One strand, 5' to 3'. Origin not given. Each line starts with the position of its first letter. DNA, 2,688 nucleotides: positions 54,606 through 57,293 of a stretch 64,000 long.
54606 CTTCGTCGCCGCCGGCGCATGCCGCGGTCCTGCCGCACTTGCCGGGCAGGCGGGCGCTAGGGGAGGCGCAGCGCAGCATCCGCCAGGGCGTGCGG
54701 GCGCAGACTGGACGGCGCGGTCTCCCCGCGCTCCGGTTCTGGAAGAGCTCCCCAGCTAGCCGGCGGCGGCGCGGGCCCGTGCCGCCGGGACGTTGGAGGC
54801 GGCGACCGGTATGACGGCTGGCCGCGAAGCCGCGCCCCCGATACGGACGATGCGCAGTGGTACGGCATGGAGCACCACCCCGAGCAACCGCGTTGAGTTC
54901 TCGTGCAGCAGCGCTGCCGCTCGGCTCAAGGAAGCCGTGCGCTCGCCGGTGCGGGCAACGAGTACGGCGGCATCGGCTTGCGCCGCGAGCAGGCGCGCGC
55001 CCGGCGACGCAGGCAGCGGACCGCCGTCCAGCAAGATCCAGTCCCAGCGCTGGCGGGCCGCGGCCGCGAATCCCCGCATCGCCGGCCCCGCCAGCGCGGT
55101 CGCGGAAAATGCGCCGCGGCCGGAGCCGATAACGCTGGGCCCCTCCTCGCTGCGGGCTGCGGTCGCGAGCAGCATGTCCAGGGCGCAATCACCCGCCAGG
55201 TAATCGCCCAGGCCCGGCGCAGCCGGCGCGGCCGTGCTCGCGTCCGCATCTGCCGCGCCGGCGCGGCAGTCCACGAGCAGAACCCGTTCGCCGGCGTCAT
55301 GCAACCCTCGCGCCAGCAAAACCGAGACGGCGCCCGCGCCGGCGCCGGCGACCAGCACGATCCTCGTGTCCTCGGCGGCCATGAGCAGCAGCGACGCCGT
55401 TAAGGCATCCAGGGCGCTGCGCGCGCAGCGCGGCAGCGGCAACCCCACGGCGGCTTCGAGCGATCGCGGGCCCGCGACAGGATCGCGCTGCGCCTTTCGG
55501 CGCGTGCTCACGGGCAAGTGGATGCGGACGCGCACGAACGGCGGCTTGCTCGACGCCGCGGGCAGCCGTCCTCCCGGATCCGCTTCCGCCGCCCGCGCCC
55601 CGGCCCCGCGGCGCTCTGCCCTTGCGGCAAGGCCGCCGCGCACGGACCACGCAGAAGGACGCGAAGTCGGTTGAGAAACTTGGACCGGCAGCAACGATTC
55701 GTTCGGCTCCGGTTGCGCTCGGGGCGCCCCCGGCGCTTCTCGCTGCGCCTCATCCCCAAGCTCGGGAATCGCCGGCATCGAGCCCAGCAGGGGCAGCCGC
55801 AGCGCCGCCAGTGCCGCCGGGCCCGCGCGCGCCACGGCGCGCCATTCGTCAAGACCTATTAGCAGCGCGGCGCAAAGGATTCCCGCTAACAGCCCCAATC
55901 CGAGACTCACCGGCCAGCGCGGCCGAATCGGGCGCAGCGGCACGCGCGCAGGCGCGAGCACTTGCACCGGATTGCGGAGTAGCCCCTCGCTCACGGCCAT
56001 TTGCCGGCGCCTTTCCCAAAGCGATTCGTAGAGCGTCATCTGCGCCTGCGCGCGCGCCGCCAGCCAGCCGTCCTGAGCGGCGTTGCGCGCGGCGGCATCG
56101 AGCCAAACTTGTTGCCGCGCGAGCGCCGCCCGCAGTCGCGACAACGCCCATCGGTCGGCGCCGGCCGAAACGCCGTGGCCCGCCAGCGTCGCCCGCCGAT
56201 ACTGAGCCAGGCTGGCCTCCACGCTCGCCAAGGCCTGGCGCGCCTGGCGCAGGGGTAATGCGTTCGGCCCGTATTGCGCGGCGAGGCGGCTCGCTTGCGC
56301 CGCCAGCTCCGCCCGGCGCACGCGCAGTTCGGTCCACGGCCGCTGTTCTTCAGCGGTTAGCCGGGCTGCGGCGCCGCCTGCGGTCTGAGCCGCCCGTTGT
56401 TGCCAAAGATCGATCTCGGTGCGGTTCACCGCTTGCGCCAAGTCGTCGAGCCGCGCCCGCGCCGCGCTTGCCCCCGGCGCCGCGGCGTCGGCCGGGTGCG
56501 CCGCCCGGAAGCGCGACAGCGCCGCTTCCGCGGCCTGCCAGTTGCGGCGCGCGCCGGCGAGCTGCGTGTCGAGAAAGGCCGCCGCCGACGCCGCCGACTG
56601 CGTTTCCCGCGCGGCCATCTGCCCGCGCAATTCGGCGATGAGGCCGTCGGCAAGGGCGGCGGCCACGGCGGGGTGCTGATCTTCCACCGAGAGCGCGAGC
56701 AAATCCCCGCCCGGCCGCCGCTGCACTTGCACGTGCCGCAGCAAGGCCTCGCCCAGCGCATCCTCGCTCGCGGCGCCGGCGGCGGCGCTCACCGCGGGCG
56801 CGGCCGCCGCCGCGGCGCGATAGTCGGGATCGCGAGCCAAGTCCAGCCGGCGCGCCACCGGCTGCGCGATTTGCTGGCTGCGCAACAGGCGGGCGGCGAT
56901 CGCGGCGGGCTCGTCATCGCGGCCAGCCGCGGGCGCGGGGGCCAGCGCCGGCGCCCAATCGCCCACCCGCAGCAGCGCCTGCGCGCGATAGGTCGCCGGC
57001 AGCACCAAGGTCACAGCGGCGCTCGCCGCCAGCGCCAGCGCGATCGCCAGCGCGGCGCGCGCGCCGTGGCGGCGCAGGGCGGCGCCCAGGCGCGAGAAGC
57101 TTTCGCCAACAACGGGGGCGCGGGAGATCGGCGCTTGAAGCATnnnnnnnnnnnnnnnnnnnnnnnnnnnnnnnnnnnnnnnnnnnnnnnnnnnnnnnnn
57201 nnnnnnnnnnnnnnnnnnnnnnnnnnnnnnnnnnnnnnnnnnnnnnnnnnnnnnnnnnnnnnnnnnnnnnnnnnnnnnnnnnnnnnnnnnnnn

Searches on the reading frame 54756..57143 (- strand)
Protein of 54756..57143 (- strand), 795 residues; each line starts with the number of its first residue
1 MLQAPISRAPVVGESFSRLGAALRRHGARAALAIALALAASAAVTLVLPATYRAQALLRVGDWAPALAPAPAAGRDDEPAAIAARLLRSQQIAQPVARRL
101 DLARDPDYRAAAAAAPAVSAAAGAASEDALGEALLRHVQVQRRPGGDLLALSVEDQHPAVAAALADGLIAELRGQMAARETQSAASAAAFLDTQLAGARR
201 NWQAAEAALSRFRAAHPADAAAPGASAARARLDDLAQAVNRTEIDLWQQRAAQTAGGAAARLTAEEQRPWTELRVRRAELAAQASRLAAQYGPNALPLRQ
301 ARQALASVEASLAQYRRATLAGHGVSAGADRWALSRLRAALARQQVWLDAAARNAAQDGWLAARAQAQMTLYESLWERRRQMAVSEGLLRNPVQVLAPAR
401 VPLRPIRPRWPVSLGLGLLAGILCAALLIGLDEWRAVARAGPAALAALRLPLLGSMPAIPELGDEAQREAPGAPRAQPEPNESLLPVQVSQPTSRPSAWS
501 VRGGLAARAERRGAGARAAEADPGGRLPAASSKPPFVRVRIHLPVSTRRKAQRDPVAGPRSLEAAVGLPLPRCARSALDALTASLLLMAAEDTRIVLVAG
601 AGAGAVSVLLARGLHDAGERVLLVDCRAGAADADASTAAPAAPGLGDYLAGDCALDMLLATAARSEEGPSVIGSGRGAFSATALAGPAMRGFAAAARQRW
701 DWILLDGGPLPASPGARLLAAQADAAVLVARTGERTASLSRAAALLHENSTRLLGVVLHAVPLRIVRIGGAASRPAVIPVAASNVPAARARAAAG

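Call 7: search_protein_families(library=pfam, proteins=[window:54756-57143:-], max_evalue=0.01)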
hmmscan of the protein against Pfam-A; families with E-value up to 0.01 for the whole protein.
window:54756-57143:- (795 aa): 0 families

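Call 8: search_protein_families(library=ncbifam, proteins=[window:54756-57143:-], max_evalue=0.01)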
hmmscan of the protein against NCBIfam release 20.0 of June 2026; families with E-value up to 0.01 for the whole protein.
window:54756-57143:- (795 aa): 8 families
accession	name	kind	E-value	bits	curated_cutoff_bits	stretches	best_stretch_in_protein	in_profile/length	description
TIGR03007.1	pepcterm_ChnLen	equivalog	4.1e-15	55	278.85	1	127-465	102-469/498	XrtA system polysaccharide chain length determinant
TIGR01005.1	eps_transp_fam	subfamily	6.9e-13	47.7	411.7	2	18-431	8-451/754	exopolysaccharide transport protein family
TIGR03017.1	EpsF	equivalog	2.2e-12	46.4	422.75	1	34-456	21-443/444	chain length determinant protein EpsF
NF007350.0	PRK09841.1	equivalog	1.5e-11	43.2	1248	1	576-761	513-703/726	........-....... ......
TIGR01007.1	eps_fam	subfamily_domain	2.4e-11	43.6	108.05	1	599-763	27-192/204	polysaccharide biosynthesis tyrosine autokinase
NF008568.0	PRK11519.1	equivalog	1.9e-07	29.6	1068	1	579-761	511-698/720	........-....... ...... Wzc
TIGR03018.1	pepcterm_TyrKin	hypoth_equivalog_domain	2.6e-07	30.2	230.65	1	599-758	45-206/207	XrtA-associated tyrosine autokinase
TIGR03029.1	EpsG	equivalog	3.1e-07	29.8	313.8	1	578-757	87-271/274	chain length determinant protein tyrosine kinase EpsG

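Call 22: find_homologous_proteins(query=window:54756-57143:-, max_evalue=0.00001)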
Query window:54756-57143:- (795 aa): 6 proteins with E <= 0.00001 among 8000 candidates.
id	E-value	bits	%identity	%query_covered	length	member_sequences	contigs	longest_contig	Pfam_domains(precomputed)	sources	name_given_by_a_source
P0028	0.0e+0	1593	100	100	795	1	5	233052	-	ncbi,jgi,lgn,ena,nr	ncbi:MAG TPA: hypothetical protein VE996_05265 [Terriglobales bacterium]|nr:hypothetical protein [Te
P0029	0.0e+0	1410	90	99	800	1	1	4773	-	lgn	-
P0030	3.3e-172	593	59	49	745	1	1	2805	PF01656.30,PF13614.13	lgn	-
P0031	2.3e-169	584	59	49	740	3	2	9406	PF01656.30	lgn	-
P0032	4.3e-97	345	51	45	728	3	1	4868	PF01656.30,PF13614.13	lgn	-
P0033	1.4e-83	300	53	35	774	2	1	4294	-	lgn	-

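Call 23: find_encoding_contigs(protein=P0031, flank=10000, max_places=3)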
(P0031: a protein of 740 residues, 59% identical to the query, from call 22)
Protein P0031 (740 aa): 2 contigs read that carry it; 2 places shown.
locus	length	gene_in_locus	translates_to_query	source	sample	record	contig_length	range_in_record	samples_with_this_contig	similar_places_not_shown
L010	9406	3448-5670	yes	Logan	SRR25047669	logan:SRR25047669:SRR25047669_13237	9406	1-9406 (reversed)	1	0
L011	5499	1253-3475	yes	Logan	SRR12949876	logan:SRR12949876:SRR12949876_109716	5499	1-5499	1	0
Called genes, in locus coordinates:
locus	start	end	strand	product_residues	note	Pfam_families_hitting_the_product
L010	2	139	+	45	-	?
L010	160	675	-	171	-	PF05974:DUF892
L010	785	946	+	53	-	-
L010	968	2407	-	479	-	PF01979:Amidohydro_1, PF07969:Amidohydro_3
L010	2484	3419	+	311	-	PF02563:Poly_export, PF10531:SLBB (weak), PF22461:SLBB_2 (weak)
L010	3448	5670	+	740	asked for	PF01656:CbiA (weak)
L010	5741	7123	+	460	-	PF00144:Beta-lactamase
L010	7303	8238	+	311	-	PF01904:DUF72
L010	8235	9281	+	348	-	PF00106:adh_short, PF08659:KR, PF13561:adh_short_C2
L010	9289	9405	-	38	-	?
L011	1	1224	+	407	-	?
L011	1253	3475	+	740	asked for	PF01656:CbiA (weak)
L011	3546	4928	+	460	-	PF00144:Beta-lactamase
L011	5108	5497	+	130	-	?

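Call 24: find_encoding_contigs(protein=P0029, flank=10000, max_places=3)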
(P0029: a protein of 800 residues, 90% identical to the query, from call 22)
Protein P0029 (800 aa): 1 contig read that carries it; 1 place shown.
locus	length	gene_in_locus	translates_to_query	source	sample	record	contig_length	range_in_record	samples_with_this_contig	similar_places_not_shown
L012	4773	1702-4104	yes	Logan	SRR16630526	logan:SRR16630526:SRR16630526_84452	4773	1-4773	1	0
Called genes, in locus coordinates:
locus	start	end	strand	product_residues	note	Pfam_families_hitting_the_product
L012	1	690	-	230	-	?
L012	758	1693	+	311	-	PF02563:Poly_export, PF10531:SLBB, PF22461:SLBB_2 (weak), PF10531:SLBB, PF22461:SLBB_2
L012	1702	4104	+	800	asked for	-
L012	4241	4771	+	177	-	?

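Call 35: search_solved_structures(query=window:54756-57143:-, max_evalue=1, show_alignments=2)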
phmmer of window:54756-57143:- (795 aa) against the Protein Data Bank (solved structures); distinct sequences matched with E-value up to 1: 16.
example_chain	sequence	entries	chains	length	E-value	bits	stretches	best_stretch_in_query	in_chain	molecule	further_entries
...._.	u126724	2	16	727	2e-09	39.9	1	564-739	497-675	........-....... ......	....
9i2q_D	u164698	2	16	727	2e-09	39.9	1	564-739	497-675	Putative transmembrane protein Wzc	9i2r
9exo_H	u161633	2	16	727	2e-09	39.9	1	564-739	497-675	Putative transmembrane protein Wzc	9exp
9exq_D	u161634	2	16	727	2e-09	39.9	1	564-739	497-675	Putative transmembrane protein Wzc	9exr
7nhr_A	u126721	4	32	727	2e-09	39.9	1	564-739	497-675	Putative transmembrane protein Wzc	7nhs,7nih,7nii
6z0p_A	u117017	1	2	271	4.1e-07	32.2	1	581-764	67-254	BceF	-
3cio_A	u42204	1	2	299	3.2e-05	26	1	574-763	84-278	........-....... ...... etk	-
6u1q_A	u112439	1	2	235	0.00087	21.2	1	581-761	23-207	VpsO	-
8pb9_A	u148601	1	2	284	0.012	17.5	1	599-660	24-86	Antiactivator FleN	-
5j1j_A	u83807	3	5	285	0.012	17.4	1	599-660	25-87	Site-determining protein | Transcriptional antiactivator FleN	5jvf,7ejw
8p53_A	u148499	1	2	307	0.013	17.4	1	599-660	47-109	Antiactivator FleN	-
4rz3_A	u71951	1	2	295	0.019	16.8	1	599-744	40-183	Site-determining protein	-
4rz2_A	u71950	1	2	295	0.025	16.4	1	599-744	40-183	Site-determining protein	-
3la6_A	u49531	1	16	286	0.059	15.1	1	564-762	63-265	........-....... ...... wzc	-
9xgv_A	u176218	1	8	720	0.06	15.1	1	564-762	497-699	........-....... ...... wzc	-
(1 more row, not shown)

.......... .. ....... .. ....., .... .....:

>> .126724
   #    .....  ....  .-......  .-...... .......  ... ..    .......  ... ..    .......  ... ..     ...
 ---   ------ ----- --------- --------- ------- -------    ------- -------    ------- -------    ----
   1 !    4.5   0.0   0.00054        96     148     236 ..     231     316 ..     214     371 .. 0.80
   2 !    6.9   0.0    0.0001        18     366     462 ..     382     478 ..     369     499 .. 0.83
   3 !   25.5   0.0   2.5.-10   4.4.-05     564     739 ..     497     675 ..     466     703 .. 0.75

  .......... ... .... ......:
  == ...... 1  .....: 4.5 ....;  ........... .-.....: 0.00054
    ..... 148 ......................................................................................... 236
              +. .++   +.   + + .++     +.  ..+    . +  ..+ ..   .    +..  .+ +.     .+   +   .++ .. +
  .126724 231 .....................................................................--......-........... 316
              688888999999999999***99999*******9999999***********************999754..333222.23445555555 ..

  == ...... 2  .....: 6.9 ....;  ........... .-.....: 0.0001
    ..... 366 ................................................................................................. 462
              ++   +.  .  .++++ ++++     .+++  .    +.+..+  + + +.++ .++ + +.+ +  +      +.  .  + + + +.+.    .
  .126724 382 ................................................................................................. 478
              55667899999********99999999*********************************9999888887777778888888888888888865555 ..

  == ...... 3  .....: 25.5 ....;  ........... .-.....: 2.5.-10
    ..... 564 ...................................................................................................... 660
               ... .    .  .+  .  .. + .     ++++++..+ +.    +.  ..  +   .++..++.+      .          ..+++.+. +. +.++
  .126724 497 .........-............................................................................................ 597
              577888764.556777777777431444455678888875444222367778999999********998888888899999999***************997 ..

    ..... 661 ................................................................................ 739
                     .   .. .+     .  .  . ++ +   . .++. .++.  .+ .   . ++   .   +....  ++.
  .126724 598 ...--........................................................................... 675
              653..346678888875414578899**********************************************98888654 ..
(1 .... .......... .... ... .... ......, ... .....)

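Call 43: find_related_loci(query=A2, collection=metagenome_contigs, flank=10000)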
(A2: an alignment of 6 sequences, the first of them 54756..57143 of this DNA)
Query A2 (795 aa) in metagenome_contigs; peptide patterns used: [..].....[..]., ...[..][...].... (x = any residue, [..] = any of these).
134 stretches matched a pattern, but none encodes a relative of the query by tblastn (E <= 1e-3).

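Call 89: search_protein_families(library=padloc, proteins=[window:54756-57143:-], max_evalue=0.001)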
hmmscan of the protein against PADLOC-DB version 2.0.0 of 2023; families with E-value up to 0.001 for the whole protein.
window:54756-57143:- (795 aa): 0 families
